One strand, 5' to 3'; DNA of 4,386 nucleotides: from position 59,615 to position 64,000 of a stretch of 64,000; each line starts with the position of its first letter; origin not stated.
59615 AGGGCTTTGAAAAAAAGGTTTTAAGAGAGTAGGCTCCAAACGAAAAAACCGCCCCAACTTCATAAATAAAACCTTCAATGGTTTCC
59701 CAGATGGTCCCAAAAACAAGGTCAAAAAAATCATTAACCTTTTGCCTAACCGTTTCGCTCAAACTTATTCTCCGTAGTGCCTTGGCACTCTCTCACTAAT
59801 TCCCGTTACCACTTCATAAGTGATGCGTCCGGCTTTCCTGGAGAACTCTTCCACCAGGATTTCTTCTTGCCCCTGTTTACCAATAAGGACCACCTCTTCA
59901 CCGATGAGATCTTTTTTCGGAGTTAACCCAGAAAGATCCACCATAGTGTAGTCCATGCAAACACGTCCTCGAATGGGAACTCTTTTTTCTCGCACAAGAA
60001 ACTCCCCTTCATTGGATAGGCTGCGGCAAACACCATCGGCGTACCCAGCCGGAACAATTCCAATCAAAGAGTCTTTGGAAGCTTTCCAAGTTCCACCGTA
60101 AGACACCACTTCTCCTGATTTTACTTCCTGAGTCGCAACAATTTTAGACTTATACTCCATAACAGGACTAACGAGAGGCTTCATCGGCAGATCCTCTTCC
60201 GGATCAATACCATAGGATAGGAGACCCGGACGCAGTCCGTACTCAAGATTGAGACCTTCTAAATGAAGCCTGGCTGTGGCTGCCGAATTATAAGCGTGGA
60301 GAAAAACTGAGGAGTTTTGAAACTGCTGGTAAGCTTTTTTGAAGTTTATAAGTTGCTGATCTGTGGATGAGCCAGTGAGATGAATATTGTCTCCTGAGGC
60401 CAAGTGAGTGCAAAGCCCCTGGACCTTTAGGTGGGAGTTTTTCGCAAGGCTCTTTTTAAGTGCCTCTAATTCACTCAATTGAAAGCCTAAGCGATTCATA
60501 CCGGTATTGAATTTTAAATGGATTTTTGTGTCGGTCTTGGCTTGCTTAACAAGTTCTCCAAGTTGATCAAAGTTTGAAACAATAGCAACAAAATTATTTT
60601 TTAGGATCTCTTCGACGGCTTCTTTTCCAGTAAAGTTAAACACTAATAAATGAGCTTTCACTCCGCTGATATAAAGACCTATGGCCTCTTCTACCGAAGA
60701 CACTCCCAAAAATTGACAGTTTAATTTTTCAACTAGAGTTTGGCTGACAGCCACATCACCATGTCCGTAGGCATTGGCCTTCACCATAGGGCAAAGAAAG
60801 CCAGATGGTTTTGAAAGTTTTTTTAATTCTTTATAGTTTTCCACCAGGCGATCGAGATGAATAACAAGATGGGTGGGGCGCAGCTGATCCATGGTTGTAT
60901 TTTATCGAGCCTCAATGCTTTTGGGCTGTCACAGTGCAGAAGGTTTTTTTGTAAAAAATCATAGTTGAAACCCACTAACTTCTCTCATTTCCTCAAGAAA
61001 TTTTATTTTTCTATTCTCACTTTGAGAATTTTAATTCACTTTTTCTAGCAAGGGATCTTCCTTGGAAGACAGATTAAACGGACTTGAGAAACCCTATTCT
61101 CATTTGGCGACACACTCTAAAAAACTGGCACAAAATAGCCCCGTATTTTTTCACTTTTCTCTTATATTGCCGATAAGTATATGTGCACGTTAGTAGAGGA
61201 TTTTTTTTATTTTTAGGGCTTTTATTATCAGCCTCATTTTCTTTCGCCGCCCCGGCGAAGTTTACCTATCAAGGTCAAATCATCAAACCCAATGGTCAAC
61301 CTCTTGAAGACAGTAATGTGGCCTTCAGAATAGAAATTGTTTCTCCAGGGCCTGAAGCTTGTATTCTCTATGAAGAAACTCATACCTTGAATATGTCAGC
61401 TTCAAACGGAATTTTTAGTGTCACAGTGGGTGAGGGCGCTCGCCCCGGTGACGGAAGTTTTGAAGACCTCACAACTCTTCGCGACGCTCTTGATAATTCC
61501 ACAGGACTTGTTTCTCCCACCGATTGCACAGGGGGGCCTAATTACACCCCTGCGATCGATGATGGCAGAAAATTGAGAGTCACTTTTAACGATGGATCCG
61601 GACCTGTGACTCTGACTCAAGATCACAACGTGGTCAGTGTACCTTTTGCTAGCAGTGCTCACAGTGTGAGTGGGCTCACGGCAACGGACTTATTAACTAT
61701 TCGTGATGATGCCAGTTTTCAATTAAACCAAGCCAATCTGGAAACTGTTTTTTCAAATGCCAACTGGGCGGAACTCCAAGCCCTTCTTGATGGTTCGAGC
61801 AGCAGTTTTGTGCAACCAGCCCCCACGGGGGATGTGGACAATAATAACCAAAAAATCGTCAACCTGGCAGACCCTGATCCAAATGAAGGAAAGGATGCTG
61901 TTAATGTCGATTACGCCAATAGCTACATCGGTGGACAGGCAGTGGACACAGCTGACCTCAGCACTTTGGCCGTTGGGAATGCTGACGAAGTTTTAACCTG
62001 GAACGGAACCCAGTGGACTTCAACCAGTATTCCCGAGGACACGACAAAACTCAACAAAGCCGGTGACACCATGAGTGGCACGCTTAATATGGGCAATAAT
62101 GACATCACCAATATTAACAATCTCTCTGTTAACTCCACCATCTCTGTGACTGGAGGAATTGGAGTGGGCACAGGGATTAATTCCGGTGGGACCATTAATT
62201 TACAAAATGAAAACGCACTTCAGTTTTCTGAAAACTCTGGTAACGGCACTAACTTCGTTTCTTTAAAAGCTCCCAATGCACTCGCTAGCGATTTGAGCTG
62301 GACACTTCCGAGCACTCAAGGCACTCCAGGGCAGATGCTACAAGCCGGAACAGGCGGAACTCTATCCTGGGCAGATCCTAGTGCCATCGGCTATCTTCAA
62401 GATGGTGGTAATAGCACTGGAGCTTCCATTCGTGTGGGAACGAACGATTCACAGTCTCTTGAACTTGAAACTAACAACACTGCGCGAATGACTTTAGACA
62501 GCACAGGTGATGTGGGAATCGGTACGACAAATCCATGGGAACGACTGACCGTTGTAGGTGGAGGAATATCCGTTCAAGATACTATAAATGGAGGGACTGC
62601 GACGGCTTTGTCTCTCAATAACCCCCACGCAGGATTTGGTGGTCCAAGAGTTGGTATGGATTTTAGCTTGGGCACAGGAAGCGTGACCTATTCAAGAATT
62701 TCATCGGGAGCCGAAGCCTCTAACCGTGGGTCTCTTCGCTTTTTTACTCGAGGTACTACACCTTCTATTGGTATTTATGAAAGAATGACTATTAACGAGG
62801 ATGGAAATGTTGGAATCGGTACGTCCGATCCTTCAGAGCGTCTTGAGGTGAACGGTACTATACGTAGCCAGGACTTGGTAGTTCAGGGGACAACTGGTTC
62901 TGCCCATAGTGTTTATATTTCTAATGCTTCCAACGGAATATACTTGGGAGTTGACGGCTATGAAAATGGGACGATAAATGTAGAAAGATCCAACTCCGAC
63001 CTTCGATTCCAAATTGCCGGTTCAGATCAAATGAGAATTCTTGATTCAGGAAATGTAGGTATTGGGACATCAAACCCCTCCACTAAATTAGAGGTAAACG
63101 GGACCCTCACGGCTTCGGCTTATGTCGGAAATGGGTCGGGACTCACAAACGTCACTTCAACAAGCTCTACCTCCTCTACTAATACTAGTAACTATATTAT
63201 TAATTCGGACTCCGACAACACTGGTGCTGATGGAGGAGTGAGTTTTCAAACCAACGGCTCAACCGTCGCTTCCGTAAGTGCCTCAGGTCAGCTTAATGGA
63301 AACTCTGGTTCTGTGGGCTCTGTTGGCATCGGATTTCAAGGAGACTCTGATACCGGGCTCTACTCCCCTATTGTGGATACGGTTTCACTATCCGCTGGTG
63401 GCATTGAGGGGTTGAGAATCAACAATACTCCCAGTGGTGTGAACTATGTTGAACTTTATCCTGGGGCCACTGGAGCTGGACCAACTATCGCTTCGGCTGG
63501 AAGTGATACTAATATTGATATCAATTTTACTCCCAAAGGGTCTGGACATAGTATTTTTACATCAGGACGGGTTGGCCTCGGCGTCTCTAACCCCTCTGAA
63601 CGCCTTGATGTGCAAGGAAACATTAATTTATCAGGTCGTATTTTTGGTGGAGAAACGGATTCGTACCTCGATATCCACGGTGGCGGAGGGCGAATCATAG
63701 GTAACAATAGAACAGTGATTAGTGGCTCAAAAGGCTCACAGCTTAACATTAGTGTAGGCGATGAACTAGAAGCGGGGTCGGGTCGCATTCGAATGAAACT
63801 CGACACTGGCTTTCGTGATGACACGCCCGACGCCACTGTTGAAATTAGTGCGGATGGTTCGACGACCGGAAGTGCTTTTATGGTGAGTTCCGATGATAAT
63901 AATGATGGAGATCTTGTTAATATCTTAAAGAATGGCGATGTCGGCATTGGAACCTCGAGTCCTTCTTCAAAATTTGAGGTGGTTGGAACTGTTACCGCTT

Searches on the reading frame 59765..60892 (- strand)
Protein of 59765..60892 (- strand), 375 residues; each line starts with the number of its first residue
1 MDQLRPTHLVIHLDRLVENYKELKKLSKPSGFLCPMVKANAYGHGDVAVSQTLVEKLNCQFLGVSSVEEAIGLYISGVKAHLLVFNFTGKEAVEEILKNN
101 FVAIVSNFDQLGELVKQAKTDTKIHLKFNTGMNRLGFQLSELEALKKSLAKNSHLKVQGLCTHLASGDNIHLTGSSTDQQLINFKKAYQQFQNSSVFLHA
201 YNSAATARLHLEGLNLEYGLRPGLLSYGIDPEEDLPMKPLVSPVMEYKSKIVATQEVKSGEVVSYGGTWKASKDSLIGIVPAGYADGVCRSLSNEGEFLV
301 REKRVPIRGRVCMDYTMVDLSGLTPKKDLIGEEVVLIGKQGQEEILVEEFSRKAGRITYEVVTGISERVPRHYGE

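Call 10: search_protein_families(library=pfam, proteins=[window:59765-60892:-], max_evalue=0.01)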
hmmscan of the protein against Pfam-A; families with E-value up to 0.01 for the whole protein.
window:59765-60892:- (375 aa): 2 families
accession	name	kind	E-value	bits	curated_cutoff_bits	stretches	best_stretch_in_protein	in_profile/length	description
PF01168.26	Ala_racemase_N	-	1.9e-48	165.5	24.1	1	11-231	1-220/220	Alanine racemase, N-terminal domain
PF00842.27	Ala_racemase_C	-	1.1e-43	148.3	25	1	244-373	1-127/127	Alanine racemase, C-terminal domain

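Call 76: list_cluster_members(proteins=[window:59765-60892:-, window:55281-56768:-, window:5627-6460:+])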
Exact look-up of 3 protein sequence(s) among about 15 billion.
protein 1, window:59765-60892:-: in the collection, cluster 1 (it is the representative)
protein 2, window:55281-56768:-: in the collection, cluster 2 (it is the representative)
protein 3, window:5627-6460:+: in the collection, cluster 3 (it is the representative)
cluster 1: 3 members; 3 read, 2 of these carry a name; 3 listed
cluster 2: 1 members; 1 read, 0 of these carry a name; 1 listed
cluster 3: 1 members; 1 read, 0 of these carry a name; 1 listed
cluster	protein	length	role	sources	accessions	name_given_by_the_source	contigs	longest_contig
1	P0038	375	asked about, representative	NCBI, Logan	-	-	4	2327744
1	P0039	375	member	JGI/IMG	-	alanine racemase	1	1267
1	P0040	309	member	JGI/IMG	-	alanine racemase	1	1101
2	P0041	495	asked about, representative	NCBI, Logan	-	-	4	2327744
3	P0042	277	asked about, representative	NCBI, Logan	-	-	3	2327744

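Call 77: find_encoding_contigs(protein=window:59765-60892:-, flank=200, max_places=4)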
Protein window:59765-60892:- (375 aa): 6 contigs read that carry it; 1 place shown.
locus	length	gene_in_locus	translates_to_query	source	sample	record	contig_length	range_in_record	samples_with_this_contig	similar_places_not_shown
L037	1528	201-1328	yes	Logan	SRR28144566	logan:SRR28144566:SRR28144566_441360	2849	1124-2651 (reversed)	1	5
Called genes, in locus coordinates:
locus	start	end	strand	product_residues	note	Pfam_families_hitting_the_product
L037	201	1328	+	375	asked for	PF01168:Ala_racemase_N, PF00842:Ala_racemase_C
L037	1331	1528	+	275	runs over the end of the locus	PF02405:MlaE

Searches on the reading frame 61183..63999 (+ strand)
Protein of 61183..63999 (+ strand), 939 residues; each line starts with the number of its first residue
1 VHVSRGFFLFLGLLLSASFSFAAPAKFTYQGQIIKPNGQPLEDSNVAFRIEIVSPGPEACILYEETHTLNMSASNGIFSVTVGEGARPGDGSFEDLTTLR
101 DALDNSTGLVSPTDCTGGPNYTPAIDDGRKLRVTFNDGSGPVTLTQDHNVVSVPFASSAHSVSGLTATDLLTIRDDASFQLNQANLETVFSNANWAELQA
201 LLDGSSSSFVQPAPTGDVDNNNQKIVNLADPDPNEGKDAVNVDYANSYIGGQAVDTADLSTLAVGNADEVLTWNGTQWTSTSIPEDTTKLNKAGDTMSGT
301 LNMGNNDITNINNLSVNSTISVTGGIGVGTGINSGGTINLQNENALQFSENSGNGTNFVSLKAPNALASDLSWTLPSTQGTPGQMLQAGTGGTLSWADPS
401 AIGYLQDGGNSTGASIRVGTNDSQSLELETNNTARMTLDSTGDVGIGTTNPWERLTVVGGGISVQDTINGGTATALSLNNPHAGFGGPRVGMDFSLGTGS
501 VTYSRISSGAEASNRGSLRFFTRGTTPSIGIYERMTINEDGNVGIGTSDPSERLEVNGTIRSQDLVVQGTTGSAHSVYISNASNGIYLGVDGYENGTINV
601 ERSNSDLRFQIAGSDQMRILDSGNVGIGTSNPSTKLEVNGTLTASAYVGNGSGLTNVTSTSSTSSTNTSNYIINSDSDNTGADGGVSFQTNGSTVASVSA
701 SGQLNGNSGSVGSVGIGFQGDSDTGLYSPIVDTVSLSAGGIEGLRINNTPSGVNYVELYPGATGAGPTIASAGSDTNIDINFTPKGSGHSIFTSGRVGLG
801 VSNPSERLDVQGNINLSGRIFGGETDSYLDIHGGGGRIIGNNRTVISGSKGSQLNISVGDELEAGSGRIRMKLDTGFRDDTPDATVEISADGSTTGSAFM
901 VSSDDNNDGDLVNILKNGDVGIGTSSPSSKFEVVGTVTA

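Call 10: search_protein_families(library=pfam, proteins=[window:61183-63999:+], max_evalue=0.01)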
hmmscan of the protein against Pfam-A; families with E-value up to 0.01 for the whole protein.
window:61183-63999:+ (939 aa): 0 families

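Call 36: search_protein_families(library=ncbifam, proteins=[window:61183-63999:+], max_evalue=0.01)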
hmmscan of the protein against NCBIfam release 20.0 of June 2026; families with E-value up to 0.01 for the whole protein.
window:61183-63999:+ (939 aa): 1 family
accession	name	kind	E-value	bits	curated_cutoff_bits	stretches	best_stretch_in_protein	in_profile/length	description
NF053851.1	Bdello_MAT_N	subfamily_domain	3.4e-42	144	60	1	13-172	3-159/162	mosaic adhesive trimer family chimeric fiber protein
